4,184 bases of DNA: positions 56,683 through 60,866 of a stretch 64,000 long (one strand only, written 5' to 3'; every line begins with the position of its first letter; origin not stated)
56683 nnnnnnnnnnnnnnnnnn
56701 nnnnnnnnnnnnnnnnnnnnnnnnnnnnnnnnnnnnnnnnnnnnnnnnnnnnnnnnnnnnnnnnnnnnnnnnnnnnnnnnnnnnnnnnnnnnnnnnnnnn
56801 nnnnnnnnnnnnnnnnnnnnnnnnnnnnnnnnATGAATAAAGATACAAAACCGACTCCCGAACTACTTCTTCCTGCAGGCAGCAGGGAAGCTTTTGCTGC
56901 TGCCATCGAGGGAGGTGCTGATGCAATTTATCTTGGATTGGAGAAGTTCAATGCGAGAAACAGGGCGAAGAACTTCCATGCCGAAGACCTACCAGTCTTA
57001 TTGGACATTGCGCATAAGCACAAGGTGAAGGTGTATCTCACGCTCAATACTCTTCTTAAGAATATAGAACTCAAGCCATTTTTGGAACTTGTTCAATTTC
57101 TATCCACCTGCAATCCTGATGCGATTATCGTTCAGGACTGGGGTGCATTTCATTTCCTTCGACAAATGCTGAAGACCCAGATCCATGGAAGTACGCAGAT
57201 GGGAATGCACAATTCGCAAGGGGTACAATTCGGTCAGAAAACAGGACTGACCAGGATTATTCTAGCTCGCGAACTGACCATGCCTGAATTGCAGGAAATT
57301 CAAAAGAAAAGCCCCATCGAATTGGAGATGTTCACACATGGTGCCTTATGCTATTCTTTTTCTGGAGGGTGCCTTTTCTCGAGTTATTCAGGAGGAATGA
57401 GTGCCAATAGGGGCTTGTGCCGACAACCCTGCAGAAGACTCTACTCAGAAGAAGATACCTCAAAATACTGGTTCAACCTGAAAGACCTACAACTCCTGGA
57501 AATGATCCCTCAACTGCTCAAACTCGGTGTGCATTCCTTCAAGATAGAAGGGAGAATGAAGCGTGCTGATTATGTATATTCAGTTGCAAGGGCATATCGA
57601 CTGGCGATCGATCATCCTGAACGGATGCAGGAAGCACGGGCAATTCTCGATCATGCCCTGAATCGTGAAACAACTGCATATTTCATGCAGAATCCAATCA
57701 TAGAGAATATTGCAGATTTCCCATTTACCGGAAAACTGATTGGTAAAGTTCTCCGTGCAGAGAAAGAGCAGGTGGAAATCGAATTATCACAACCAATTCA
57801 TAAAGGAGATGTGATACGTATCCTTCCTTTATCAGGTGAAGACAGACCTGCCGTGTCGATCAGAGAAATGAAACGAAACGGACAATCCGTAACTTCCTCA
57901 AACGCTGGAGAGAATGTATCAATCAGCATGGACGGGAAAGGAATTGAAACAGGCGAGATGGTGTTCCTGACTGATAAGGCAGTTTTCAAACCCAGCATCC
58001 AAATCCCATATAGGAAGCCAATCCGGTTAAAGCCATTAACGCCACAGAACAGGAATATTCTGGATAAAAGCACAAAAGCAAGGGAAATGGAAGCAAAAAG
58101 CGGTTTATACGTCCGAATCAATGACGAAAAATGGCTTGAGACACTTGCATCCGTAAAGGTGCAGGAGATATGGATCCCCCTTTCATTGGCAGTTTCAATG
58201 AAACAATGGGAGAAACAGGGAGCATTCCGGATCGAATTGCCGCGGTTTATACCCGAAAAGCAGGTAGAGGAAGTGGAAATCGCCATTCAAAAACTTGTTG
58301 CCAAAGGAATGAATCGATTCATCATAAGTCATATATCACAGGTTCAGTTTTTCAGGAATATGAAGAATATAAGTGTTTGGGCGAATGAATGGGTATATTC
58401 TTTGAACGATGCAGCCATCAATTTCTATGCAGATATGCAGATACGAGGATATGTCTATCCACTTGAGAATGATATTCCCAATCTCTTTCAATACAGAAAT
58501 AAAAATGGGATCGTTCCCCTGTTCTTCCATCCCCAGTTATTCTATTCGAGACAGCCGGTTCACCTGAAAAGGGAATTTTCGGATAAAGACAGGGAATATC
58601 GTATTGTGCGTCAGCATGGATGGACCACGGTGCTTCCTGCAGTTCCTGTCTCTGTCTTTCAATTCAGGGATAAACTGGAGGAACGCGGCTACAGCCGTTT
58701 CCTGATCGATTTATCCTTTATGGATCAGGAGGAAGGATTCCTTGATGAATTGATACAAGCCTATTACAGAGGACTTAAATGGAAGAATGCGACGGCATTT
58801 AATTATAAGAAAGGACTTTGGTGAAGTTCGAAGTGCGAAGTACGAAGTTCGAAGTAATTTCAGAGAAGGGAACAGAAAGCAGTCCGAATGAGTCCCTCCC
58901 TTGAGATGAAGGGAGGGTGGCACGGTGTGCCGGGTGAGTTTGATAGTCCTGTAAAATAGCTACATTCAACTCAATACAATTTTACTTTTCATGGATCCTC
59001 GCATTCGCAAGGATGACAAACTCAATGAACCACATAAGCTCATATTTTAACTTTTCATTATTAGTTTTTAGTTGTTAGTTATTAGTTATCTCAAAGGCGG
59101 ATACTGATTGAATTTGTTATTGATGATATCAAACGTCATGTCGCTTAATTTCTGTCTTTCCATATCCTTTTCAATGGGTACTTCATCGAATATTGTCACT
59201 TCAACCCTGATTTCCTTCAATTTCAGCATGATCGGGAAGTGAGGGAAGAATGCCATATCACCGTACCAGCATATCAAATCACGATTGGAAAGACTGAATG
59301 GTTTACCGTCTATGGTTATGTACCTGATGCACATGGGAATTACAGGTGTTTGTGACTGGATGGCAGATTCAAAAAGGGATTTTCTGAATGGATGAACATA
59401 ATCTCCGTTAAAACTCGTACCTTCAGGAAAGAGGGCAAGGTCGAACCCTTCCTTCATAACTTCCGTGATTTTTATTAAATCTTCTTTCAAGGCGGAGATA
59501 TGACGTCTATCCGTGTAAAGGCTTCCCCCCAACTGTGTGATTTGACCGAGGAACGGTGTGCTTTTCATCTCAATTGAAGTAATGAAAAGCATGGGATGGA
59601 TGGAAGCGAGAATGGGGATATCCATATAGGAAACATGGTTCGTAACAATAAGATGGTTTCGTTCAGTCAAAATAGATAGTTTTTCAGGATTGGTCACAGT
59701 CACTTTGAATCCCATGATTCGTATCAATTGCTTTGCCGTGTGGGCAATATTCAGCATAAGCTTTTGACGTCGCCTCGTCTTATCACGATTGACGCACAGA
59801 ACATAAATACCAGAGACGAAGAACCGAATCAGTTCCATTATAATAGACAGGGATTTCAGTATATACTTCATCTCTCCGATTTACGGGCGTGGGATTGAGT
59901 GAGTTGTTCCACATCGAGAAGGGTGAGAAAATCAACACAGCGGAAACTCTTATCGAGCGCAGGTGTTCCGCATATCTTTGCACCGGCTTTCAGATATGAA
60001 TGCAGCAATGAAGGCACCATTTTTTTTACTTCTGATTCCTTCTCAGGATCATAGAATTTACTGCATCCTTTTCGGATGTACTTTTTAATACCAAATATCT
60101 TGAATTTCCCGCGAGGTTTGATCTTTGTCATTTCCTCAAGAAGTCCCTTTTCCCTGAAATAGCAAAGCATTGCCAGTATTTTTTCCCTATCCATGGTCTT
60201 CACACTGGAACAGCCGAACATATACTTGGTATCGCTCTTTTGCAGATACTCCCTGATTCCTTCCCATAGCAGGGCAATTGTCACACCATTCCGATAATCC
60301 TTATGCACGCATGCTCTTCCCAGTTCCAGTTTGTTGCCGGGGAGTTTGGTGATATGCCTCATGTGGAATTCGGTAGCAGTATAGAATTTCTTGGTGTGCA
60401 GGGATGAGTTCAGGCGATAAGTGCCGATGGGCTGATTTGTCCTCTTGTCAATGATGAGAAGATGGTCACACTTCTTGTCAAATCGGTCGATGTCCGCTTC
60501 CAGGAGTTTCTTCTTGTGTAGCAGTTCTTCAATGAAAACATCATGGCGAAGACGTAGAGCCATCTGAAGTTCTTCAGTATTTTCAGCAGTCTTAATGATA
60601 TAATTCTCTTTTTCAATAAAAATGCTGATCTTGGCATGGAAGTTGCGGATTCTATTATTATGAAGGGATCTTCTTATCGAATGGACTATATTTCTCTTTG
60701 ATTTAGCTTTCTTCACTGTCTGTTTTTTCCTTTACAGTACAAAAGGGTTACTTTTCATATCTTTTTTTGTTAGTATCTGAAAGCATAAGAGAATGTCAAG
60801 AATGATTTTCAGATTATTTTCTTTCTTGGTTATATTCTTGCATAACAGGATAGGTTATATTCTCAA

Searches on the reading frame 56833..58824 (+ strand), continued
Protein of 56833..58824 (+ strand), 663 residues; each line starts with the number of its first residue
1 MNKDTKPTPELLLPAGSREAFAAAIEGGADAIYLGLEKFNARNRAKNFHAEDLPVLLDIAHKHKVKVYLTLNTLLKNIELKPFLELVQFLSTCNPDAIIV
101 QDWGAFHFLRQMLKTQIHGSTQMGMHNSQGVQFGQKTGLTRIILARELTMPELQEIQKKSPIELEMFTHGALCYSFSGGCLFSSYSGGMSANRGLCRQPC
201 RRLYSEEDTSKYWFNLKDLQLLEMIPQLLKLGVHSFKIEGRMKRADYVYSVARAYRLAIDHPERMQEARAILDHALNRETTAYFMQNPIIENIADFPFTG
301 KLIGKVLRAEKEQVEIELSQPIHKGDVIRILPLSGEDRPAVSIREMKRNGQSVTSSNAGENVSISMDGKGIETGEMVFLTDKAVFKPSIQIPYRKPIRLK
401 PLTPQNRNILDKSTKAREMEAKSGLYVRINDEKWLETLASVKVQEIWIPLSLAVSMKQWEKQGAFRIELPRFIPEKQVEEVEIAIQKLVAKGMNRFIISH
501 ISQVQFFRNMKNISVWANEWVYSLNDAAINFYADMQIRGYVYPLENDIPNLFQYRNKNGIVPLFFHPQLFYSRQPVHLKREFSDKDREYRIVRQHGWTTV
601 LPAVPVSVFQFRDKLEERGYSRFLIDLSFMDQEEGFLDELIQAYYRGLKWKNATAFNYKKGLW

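Call 71: list_cluster_members(proteins=[window:56833-58821:+, L033:1068-2360:+, L054:4190-4639:+, L064:8685-10406:+, L068:9419-9976:-, L015:514-2706:-, L054:1641-3266:-])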
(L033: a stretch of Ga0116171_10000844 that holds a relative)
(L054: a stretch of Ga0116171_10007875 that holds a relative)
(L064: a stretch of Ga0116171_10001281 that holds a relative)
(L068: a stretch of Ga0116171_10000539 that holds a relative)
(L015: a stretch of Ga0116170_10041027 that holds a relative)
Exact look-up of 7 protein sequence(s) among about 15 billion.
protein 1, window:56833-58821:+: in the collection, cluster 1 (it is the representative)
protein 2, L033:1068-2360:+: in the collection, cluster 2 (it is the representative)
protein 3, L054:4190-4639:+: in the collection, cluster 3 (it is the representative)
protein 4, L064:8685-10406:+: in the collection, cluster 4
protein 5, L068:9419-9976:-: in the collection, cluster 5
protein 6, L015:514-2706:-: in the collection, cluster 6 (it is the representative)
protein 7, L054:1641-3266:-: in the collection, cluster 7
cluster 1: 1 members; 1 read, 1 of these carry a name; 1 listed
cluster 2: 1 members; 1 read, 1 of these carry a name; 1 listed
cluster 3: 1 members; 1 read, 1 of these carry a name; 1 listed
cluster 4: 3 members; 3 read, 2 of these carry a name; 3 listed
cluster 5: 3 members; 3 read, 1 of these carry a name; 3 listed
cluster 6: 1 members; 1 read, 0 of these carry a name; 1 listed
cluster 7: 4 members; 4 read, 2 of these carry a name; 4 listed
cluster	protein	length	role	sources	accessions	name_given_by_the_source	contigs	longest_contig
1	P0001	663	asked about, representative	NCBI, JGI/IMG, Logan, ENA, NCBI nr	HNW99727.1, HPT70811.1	MAG TPA: peptidase U32 family protein [Candidatus Cloacimonadota bacterium] | peptidase U32 family protein [Candidatus Cloacimonadota bacterium]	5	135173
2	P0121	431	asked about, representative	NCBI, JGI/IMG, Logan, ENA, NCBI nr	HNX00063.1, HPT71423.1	MAG TPA: asparagine--tRNA ligase [Candidatus Cloacimonadota bacterium] | asparagine--tRNA ligase [Candidatus Cloacimonadota bacterium]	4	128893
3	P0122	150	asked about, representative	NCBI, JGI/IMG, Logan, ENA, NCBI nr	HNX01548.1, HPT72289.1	MAG TPA: transcription antitermination factor NusB [Candidatus Cloacimonadota bacterium] | transcription antitermination factor NusB [Candidatus Cloacimonadota bacterium]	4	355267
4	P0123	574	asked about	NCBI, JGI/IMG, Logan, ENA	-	-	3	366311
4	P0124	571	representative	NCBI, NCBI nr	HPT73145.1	MAG TPA: glutamine--tRNA ligase/YqeY domain fusion protein [Candidatus Cloacimonadota ... | glutamine--tRNA ligase/YqeY domain fusion protein [Candidatus Cloacimonadota bacterium]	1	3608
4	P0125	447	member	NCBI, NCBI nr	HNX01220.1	MAG TPA: glutamine--tRNA ligase/YqeY domain fusion protein, partial [Candidatus ... | glutamine--tRNA ligase/YqeY domain fusion protein [Candidatus Cloacimonadota bacterium]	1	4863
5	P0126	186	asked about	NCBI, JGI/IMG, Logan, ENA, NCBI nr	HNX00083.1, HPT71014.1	MAG TPA: thymidine kinase [Candidatus Cloacimonadota bacterium] | thymidine kinase [Candidatus Cloacimonadota bacterium]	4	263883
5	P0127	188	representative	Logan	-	-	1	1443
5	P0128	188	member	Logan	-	-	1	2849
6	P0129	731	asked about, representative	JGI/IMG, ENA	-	-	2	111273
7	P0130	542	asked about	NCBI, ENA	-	-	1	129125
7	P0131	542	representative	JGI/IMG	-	-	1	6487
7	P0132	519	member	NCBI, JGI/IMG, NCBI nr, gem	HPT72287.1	MAG TPA: hypothetical protein PLE74_08390 [Candidatus Cloacimonadota bacterium] | hypothetical protein [Candidatus Cloacimonadota bacterium]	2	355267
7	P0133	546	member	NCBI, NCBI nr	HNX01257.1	MAG TPA: hypothetical protein PKK33_07825, partial [Candidatus Cloacimonadota bacterium] | hypothetical protein [Candidatus Cloacimonadota bacterium]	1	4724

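Call 73: find_homologous_proteins(query=P0121, max_evalue=1e-50)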
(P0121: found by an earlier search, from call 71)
Query P0121 (431 aa): 8000 proteins with E <= 1e-50 among 8000 candidates; the best 120 are listed.
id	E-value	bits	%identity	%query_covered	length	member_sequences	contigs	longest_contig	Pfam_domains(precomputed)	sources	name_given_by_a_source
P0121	6.6e-293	989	100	100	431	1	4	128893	PF01336.32,PF00152.26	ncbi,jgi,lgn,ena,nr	ncbi:MAG TPA: asparagine--tRNA ligase [Candidatus Cloacimonadota bacterium]|nr:asparagine--tRNA liga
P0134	8.9e-275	929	92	100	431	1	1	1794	PF01336.32,PF00152.26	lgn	-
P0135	8.4e-264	893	88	100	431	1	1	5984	PF01336.32,PF00152.26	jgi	jgi:asparaginyl-tRNA synthetase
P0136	8.4e-264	893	89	99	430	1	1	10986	PF01336.32,PF00152.26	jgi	jgi:asparaginyl-tRNA synthetase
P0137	5.1e-261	884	88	100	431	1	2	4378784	PF01336.32,PF00152.26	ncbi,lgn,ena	-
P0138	5.7e-245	831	81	100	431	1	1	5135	PF01336.32,PF00152.26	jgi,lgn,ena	-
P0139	6.0e-245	831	81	100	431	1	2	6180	PF01336.32,PF00152.26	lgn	-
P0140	1.1e-244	830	81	100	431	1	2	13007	PF01336.32,PF00152.26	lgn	-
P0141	1.4e-244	830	81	100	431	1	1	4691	PF01336.32,PF00152.26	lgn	-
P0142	2.9e-244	829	81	100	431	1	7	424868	PF01336.32,PF00152.26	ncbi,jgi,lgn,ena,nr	ncbi:MAG: asparagine--tRNA ligase [Candidatus Cloacimonetes bacterium HGW-Cloacimonetes-2]|jgi:aspar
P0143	2.9e-244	829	81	100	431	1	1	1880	PF01336.32,PF00152.26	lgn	-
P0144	3.5e-244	828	81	100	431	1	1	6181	PF01336.32,PF00152.26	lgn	-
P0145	4.3e-244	828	81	100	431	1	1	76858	PF01336.32,PF00152.26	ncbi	-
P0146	7.2e-244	827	80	100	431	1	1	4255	PF01336.32,PF00152.26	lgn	-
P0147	1.0e-243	827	80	100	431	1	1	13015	PF01336.32,PF00152.26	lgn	-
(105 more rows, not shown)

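Call 74: find_encoding_contigs(protein=P0137, flank=6000, max_places=1)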
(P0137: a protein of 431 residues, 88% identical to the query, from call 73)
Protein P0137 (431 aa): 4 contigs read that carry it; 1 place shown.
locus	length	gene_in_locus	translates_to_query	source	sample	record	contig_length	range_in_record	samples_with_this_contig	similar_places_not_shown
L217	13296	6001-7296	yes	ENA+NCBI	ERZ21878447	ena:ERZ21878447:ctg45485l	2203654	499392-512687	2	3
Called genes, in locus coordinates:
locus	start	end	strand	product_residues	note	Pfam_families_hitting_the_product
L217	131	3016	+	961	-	PF13941:MutL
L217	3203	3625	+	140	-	PF09828:ChrB_C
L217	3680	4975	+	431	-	PF25063:ARM_TT21_C (weak), PF13424:TPR_12 (faint)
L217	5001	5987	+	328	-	PF01408:GFO_IDH_MocA, PF02894:GFO_IDH_MocA_C, PF22725:GFO_IDH_MocA_C3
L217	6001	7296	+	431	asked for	PF01336:tRNA_anti-codon, PF00152:tRNA-synt_2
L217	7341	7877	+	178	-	PF02677:QueH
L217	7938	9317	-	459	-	PF02169:LPP20 (weak)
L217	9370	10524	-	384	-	PF03349:Toluene_X (weak)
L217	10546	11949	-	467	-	PF03783:CsgG, PF13036:LpoB (weak), PF16538:FlgT_C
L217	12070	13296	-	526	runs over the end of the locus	-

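Call 75: find_encoding_contigs(protein=P0136, flank=6000, max_places=1)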
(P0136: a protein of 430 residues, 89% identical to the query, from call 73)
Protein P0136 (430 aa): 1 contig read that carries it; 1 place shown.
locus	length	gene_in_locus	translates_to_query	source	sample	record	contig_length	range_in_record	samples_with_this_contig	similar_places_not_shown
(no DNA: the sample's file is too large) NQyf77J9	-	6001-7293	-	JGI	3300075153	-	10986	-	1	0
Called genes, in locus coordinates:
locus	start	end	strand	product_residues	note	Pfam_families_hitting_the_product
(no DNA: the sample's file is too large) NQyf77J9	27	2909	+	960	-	PF13941:MutL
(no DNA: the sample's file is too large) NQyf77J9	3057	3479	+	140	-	PF09828:ChrB_C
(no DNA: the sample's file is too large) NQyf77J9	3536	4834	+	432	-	PF25063:ARM_TT21_C, PF13424:TPR_12 (weak)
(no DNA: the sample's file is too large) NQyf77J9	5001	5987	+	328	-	PF01408:GFO_IDH_MocA, PF01488:Shikimate_DH (faint), PF02894:GFO_IDH_MocA_C, PF22725:GFO_IDH_MocA_C3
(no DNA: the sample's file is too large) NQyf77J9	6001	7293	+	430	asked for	PF01336:tRNA_anti-codon, PF00152:tRNA-synt_2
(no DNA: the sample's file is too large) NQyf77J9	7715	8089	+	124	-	PF22747:Zn_ribbon_DUF2089, PF09862:DUF2089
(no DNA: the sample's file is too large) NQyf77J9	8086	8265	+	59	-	-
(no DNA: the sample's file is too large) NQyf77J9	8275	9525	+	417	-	?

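Call 76: find_encoding_contigs(protein=P0135, flank=6000, max_places=1)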
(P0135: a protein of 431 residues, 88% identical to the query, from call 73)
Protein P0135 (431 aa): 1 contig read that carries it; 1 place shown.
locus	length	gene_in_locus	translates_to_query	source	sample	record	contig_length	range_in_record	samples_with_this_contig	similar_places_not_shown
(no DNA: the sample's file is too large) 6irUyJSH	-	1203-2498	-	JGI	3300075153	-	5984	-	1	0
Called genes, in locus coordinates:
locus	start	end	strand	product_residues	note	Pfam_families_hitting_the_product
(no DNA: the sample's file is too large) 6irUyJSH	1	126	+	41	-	?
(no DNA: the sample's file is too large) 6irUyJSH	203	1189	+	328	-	PF01408:GFO_IDH_MocA, PF02894:GFO_IDH_MocA_C (weak), PF22725:GFO_IDH_MocA_C3 (weak)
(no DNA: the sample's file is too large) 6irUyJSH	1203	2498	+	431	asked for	PF01336:tRNA_anti-codon, PF00152:tRNA-synt_2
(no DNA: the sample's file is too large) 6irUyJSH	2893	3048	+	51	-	-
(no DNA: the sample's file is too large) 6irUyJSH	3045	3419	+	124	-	PF22747:Zn_ribbon_DUF2089, PF09862:DUF2089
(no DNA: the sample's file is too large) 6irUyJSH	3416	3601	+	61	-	-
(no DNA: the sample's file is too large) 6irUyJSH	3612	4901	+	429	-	PF13349:DUF4097, PF24016:DUF7330 (faint), PF22746:SHOCT-like_DUF2089-C (weak)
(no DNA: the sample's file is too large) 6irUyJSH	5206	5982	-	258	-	?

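Call 77: find_encoding_contigs(protein=P0134, flank=3000, max_places=2)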
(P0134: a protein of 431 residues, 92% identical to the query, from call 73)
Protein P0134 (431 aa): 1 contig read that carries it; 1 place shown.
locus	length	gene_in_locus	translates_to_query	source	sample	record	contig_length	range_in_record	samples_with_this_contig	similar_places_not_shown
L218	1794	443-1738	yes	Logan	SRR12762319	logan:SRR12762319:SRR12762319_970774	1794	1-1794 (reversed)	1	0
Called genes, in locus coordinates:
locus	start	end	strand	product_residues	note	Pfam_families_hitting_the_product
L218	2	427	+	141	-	?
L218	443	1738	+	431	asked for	PF01336:tRNA_anti-codon, PF00152:tRNA-synt_2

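Call 91: search_protein_families(library=pfam, proteins=[L150:12395-12808:+, L150:13052-13873:+, L150:13887-14498:+, L150:8336-9535:-, L013:3550-4167:+, L012:19816-20217:+, L011:5011-7686:+, L011:722-1597:-], max_evalue=0.01)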
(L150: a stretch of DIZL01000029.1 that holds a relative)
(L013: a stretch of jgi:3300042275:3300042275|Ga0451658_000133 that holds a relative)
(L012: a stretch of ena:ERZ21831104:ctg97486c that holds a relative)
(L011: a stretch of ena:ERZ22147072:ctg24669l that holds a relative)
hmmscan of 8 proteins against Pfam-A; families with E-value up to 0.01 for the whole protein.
L150:12395-12808:+ (137 aa): 0 families

L150:13052-13873:+ (273 aa): 1 family
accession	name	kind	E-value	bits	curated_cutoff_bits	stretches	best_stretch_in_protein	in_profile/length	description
PF01618.21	MotA_ExbB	-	1.7e-31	109.1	22.9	1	149-258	17-126/127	MotA/TolQ/ExbB proton channel family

L150:13887-14498:+ (203 aa): 1 family
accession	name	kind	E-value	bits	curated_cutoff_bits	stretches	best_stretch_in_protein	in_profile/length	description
PF02472.21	ExbD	-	1.2e-20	74.3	25.4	1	9-197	4-126/128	Biopolymer transport protein ExbD/TolR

L150:8336-9535:- (399 aa): 2 families
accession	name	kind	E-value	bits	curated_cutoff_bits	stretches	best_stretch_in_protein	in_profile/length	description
PF13173.12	AAA_14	-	3.6e-23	82.4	27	1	38-161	2-129/129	AAA domain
PF13635.12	DUF4143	-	2.8e-05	24.4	28.1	1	232-319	3-90/160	Domain of unknown function (DUF4143)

L013:3550-4167:+ (205 aa): 1 family
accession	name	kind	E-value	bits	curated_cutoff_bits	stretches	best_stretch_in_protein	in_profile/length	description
PF07929.16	PRiA4_ORF3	-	6.2e-31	107.9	26.6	1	5-165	2-158/173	Plasmid pRiA4b ORF-3-like protein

L012:19816-20217:+ (133 aa): 1 family
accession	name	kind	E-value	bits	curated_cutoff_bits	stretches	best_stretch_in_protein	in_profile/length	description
PF01894.22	UPF0047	-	9.5e-40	135.8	27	1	18-129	1-116/117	Uncharacterised protein family UPF0047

L011:5011-7686:+ (891 aa): 4 families
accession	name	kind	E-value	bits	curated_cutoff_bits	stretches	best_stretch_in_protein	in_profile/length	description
PF18962.6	Por_Secre_tail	-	3.4e-09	37.3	27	1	808-888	2-74/75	Secretion system C-terminal sorting domain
PF13860.13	FlgD_ig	-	1.1e-06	29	27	1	823-876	20-73/79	FlgD Ig-like domain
PF07581.17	Glug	-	7.9e-06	26.4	20.5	1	650-675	1-27/28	The GLUG motif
PF10029.15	DUF2271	-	0.0061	16.7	27.3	0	838-874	62-99/136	Predicted periplasmic protein (DUF2271)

L011:722-1597:- (291 aa): 6 families
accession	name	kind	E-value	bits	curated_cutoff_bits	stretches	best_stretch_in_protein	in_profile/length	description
PF06785.16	UPF0242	-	2.3e-05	25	33.5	1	30-156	67-189/194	Uncharacterised protein family (UPF0242) N-terminus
PF12795.12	MscS_porin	-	0.00027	21.1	34.4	1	36-181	15-174/238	Mechanosensitive ion channel porin domain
PF08614.16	ATG16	-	0.0014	19.3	33.7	1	75-176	81-178/200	Autophagy protein 16 (ATG16)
PF04108.17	ATG17_like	-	0.0035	17.3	43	0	120-281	119-259/355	Autophagy protein ATG17-like domain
PF04012.17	PspA_IM30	-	0.0047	17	33.9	1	105-162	93-150/220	PspA/IM30 family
PF14932.11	HAUS-augmin3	-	0.0054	16.7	29.4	1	65-165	49-149/260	HAUS augmin-like complex subunit 3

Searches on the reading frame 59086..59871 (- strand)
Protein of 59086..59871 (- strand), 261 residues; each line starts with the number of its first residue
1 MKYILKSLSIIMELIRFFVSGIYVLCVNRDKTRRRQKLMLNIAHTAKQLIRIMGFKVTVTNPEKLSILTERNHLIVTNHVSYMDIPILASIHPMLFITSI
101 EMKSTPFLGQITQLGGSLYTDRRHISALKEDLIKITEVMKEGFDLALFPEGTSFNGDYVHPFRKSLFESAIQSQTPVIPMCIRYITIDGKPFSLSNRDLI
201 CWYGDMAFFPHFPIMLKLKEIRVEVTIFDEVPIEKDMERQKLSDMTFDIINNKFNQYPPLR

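Call 8: search_protein_families(library=pfam, proteins=[window:59086-59871:-])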
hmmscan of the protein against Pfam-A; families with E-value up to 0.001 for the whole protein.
window:59086-59871:- (261 aa): 1 family
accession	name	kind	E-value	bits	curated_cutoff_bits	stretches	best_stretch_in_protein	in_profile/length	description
PF01553.26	Acyltransferase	-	5.5e-23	81.7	23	1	56-182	1-131/132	Acyltransferase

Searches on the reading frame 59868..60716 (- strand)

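Call 8: search_protein_families(library=pfam, proteins=[window:59868-60716:-])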
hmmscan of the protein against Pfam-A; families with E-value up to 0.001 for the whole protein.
window:59868-60716:- (282 aa): 1 family
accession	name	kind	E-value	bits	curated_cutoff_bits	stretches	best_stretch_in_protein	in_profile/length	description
PF13444.12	Acetyltransf_5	-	5e-28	98.2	22.4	1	56-152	1-102/102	Acetyltransferase (GNAT) domain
